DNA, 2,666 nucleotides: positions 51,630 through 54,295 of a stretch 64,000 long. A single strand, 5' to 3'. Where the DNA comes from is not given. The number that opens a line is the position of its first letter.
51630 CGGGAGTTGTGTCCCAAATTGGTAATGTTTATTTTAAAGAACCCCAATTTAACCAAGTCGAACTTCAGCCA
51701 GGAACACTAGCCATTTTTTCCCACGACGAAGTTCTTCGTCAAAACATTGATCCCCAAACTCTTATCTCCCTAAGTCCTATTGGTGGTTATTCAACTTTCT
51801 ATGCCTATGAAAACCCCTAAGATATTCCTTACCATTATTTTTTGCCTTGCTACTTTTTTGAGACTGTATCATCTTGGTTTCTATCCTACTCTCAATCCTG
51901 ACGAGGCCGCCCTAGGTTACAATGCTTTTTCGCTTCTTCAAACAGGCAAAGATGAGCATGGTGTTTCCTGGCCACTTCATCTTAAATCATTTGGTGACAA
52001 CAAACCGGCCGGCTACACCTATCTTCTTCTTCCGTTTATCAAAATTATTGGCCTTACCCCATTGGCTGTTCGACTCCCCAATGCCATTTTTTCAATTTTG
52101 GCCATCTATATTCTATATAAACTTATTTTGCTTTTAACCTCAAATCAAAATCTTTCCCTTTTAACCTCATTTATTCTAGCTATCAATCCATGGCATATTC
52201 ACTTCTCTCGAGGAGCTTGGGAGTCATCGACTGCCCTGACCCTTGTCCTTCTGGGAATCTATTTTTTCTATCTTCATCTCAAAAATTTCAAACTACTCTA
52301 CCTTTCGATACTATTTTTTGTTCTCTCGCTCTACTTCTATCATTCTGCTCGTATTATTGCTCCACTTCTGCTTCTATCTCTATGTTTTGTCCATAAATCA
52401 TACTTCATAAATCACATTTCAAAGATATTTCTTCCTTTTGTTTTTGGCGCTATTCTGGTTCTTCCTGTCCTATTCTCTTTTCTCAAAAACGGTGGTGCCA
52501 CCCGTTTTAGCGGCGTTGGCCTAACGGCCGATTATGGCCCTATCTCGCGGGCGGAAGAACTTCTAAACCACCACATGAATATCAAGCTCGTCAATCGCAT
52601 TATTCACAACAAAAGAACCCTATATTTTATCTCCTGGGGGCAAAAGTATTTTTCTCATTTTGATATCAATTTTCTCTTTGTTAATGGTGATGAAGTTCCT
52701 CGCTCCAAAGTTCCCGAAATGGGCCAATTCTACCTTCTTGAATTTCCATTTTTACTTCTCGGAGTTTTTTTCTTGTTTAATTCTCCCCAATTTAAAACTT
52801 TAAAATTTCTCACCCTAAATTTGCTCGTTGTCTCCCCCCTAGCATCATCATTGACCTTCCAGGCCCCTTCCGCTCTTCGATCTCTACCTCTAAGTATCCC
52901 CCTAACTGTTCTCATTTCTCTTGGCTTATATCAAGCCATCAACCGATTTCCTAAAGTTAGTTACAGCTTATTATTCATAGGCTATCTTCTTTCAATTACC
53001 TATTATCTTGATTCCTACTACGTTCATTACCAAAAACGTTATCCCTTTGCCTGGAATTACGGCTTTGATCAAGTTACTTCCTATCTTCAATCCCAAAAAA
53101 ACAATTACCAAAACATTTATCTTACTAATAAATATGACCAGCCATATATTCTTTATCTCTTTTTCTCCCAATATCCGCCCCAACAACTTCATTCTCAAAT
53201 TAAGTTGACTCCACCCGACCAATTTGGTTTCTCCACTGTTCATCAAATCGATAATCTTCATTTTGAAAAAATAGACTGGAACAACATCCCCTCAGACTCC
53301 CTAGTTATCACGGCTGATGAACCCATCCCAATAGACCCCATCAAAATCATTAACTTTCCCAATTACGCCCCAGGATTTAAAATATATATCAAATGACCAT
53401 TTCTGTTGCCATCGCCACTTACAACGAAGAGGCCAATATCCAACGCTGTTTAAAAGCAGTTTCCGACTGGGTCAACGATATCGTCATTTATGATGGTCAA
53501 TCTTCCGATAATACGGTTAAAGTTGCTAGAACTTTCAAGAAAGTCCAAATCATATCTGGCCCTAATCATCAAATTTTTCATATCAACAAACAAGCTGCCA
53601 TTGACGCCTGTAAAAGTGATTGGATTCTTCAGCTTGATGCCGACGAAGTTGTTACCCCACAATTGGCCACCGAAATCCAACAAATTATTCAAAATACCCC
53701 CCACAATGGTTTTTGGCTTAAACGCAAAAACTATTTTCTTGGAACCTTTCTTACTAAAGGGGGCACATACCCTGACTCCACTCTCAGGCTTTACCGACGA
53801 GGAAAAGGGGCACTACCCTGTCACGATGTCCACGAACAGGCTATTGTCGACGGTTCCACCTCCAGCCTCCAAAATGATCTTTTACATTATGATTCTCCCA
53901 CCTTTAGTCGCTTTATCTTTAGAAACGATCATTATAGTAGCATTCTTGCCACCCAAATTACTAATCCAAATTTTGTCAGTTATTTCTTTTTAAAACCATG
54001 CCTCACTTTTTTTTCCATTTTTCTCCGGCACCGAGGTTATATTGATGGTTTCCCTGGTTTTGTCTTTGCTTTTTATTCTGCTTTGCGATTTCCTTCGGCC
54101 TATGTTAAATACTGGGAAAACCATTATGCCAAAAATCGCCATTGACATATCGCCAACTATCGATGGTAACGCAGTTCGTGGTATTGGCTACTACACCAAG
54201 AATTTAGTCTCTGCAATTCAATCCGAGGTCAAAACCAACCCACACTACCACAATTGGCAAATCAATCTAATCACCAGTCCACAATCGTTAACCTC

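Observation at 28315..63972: A glycosylation super-cluster of about 35 kb, all on one strand, with at least 10 GT-C membrane transferases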

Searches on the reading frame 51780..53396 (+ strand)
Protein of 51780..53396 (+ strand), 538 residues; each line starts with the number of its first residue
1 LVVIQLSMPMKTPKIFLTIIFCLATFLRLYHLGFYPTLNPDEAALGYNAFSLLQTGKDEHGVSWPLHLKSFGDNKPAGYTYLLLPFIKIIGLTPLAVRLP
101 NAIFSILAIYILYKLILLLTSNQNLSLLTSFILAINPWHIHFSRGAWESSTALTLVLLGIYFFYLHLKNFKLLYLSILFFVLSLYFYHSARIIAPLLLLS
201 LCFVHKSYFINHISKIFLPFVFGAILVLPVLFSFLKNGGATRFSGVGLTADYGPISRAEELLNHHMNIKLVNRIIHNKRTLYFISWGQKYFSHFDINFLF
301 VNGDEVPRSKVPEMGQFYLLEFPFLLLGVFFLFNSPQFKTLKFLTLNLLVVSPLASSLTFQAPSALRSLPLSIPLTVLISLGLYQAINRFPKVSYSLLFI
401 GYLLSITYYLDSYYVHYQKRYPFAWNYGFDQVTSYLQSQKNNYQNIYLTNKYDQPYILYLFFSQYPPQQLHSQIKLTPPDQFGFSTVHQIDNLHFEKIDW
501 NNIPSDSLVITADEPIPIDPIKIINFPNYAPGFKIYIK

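Call 4: search_protein_families(library=pfam, proteins=[window:51780-53396:+], max_evalue=0.01)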
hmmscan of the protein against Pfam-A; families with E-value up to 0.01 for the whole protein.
window:51780-53396:+ (538 aa): 2 families
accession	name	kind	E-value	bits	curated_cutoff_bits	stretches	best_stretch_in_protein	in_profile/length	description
PF13231.12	PMT_2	-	3.4e-05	24.5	26.1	1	75-231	2-158/160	Dolichyl-phosphate-mannose-protein mannosyltransferase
PF02366.24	PMT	-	0.0018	18.3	22.7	1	19-167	2-155/245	Dolichyl-phosphate-mannose-protein mannosyltransferase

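Call 15: search_protein_families(library=ncbifam, proteins=[window:51780-53396:+], max_evalue=0.01)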
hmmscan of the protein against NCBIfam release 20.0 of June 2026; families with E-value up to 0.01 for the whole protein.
window:51780-53396:+ (538 aa): 2 families
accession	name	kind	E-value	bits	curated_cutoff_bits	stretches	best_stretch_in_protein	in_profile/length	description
TIGR03663.1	TIGR03663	subfamily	0.00038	19.6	126.25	1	16-187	3-161/435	flippase activity-associated protein Agl23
NF047440.1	LA3751_2_3_fam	subfamily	0.0013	17.6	200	1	76-233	82-238/460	LA_3751/LA_3752 family putative glycosyltransferase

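Call 17: search_solved_structures(query=A1, max_evalue=1, show_alignments=1)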
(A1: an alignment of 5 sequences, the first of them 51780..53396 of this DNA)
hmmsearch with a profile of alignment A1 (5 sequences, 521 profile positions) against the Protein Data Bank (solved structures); distinct sequences matched with E-value up to 1: 0.

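Call 18: find_homologous_proteins(query=window:51780-53396:+, max_evalue=1e-10)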
Query window:51780-53396:+ (538 aa): 1395 proteins with E <= 1e-10 among 8000 candidates; the best 120 are listed.
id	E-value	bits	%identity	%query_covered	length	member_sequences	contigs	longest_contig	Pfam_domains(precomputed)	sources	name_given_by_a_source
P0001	0.0e+0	1178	100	98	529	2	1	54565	-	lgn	-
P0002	6.8e-254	862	72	99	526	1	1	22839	-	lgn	-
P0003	6.1e-232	789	67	95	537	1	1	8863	PF13231.13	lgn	-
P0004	5.6e-229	780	66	95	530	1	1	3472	-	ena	-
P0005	4.6e-222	757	65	99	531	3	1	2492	PF02366.25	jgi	-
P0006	5.0e-222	757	64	96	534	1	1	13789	-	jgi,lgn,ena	-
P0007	4.9e-221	753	68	94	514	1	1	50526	-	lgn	-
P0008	6.0e-221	753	65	96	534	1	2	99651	PF02366.25,PF13231.13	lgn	-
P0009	1.9e-218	745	65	98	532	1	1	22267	PF13231.13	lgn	-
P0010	3.4e-216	737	68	94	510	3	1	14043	-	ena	-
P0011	3.8e-215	734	63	99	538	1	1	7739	PF02366.25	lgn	-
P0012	1.6e-214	732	62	94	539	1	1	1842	-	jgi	jgi:4-amino-4-deoxy-L-arabinose transferase-like glycosyltransferase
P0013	1.4e-213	729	64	95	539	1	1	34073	PF02366.25,PF13231.13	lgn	-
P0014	4.0e-213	727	61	99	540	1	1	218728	-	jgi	jgi:4-amino-4-deoxy-L-arabinose transferase-like glycosyltransferase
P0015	4.8e-213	727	62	98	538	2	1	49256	-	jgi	-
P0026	6.6e-211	720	61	99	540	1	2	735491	PF02366.25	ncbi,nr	ncbi:MAG: phospholipid carrier-dependent glycosyltransferase [Candidatus Shapirobacteria bacterium]|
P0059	1.9e-206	705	59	98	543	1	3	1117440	PF13231.13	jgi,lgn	jgi:4-amino-4-deoxy-L-arabinose transferase-like glycosyltransferase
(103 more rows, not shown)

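Call 20: find_encoding_contigs(protein=P0001, flank=10000, max_places=4)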
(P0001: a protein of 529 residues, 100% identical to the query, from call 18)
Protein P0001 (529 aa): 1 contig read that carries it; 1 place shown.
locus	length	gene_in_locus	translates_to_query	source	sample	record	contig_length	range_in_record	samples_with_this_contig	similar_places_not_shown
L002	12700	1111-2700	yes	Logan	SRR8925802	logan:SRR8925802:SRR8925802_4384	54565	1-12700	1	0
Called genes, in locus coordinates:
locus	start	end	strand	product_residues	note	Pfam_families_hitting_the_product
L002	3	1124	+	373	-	?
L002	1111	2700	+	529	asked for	-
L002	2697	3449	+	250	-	PF00535:Glycos_transf_2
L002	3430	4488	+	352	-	PF13439:Glyco_transf_4 (faint), PF00534:Glycos_transf_1, PF13692:Glyco_trans_1_4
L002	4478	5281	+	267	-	PF00535:Glycos_transf_2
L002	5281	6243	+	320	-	PF10111:Glyco_tranf_2_2 (faint), PF00535:Glycos_transf_2 (weak), PF13632:Glyco_trans_2_3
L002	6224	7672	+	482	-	PF02310:B12-binding (weak), PF04055:Radical_SAM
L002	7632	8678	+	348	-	PF13641:Glyco_tranf_2_3, PF00535:Glycos_transf_2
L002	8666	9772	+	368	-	PF13439:Glyco_transf_4, PF20706:GT4-conflict, PF00534:Glycos_transf_1, PF13692:Glyco_trans_1_4, PF13524:Glyco_trans_1_2 (weak)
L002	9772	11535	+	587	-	PF02543:Carbam_trans_N, PF16861:Carbam_trans_C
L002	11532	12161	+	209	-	PF01209:Ubie_methyltran, PF13489:Methyltransf_23, PF13847:Methyltransf_31, PF08241:Methyltransf_11, PF08242:Methyltransf_12, PF13649:Methyltransf_25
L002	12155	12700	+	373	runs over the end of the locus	PF00534:Glycos_transf_1, PF13692:Glyco_trans_1_4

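Call 51: find_encoding_contigs(protein=P0026, flank=10000, max_places=1)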
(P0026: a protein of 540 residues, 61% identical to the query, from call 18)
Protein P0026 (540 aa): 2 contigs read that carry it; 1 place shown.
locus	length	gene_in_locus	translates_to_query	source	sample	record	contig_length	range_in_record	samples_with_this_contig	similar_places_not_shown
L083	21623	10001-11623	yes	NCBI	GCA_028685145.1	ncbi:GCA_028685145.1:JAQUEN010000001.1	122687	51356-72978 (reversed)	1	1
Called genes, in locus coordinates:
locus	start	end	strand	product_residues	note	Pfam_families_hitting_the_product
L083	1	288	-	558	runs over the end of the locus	-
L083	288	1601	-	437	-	-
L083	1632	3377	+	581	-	PF02366:PMT (weak), PF13231:PMT_2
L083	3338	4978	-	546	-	-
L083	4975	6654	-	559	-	-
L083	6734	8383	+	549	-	PF02366:PMT (weak)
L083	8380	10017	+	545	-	PF02366:PMT, PF13231:PMT_2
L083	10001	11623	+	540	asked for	PF02366:PMT (weak)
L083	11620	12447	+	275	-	PF00535:Glycos_transf_2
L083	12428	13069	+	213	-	PF13439:Glyco_transf_4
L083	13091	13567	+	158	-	PF13692:Glyco_trans_1_4, PF00534:Glycos_transf_1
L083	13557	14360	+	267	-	PF00535:Glycos_transf_2, PF10111:Glyco_tranf_2_2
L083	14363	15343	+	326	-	PF13641:Glyco_tranf_2_3 (faint), PF00535:Glycos_transf_2 (weak), PF10111:Glyco_tranf_2_2 (weak), PF13632:Glyco_trans_2_3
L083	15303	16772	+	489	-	PF04055:Radical_SAM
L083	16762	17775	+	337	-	PF00535:Glycos_transf_2, PF13641:Glyco_tranf_2_3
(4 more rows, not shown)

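Call 52: find_encoding_contigs(protein=P0059, flank=10000, max_places=1)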
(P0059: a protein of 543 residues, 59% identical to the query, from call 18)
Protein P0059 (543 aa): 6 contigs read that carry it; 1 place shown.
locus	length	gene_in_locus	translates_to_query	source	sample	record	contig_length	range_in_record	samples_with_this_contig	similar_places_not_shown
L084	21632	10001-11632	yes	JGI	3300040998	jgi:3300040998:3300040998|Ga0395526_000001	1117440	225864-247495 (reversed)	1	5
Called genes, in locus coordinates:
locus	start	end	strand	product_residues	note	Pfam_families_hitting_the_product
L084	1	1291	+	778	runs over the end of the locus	PF09586:YfhO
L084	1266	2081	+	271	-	PF00535:Glycos_transf_2, PF10111:Glyco_tranf_2_2, PF13641:Glyco_tranf_2_3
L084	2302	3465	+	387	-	-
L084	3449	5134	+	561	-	PF02366:PMT (weak), PF13231:PMT_2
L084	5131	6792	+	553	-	PF02366:PMT, PF13231:PMT_2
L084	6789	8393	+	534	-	PF02366:PMT, PF13231:PMT_2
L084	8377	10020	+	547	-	PF02366:PMT, PF13231:PMT_2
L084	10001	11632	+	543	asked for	PF13231:PMT_2 (weak)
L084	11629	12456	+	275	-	PF00535:Glycos_transf_2, PF13641:Glyco_tranf_2_3 (weak)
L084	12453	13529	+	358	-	PF13439:Glyco_transf_4, PF00534:Glycos_transf_1, PF13692:Glyco_trans_1_4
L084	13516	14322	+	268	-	PF00535:Glycos_transf_2, PF10111:Glyco_tranf_2_2 (weak)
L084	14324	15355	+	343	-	PF00535:Glycos_transf_2, PF10111:Glyco_tranf_2_2 (weak), PF13632:Glyco_trans_2_3 (weak)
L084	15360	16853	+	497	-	PF02310:B12-binding (weak), PF04055:Radical_SAM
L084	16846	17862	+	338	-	PF00535:Glycos_transf_2, PF13641:Glyco_tranf_2_3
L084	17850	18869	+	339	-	PF00535:Glycos_transf_2, PF10111:Glyco_tranf_2_2, PF13641:Glyco_tranf_2_3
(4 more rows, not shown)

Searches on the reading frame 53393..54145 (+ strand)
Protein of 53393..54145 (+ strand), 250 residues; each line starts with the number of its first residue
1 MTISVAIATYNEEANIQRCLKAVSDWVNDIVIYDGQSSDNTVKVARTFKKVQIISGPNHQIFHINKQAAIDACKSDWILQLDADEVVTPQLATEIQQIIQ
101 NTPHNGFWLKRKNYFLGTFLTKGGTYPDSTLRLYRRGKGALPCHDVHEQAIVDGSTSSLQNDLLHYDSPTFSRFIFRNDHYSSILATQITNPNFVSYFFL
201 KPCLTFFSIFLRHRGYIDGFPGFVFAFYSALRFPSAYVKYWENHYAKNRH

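Call 5: search_protein_families(library=pfam, proteins=[window:53393-54145:+], max_evalue=0.01)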
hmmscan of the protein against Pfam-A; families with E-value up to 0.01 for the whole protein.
window:53393-54145:+ (250 aa): 3 families
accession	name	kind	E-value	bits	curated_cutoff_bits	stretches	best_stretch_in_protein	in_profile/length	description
PF00535.33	Glycos_transf_2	-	1.6e-21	77.4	23.3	1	4-125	1-129/168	Glycosyl transferase family 2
PF13704.12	Glyco_tranf_2_4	-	7.5e-07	30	27.5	1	11-88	2-85/98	Glycosyl transferase family 2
PF13641.12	Glyco_tranf_2_3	-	0.00015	22.3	27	1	3-101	3-112/230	Glycosyltransferase like family 2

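Call 14: search_protein_families(library=ncbifam, proteins=[window:53393-54145:+], max_evalue=0.00001)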
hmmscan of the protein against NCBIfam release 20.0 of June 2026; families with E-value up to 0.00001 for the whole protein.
window:53393-54145:+ (250 aa): 4 families
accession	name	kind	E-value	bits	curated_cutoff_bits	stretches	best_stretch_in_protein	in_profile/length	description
TIGR04195.1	S_glycosyl_SunS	equivalog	2.1e-14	53.2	350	1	2-86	58-143/421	SunS family peptide S-glycosyltransferase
TIGR04283.1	glyco_like_mftF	equivalog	1.1e-12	48.1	182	1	3-107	1-107/221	TIGR04283 family arsenosugar biosynthesis glycosyltransferase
NF038302.1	EPS_HpsE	equivalog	1.1e-06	27.9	300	1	2-107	2-119/307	hormogonium polysaccharide biosynthesis glycosyltransferase HpsE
TIGR04182.1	glyco_TIGR04182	equivalog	6.8e-06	25.7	325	1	3-95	2-93/293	S-layer glycoprotein N-glycosyltransferase AglJ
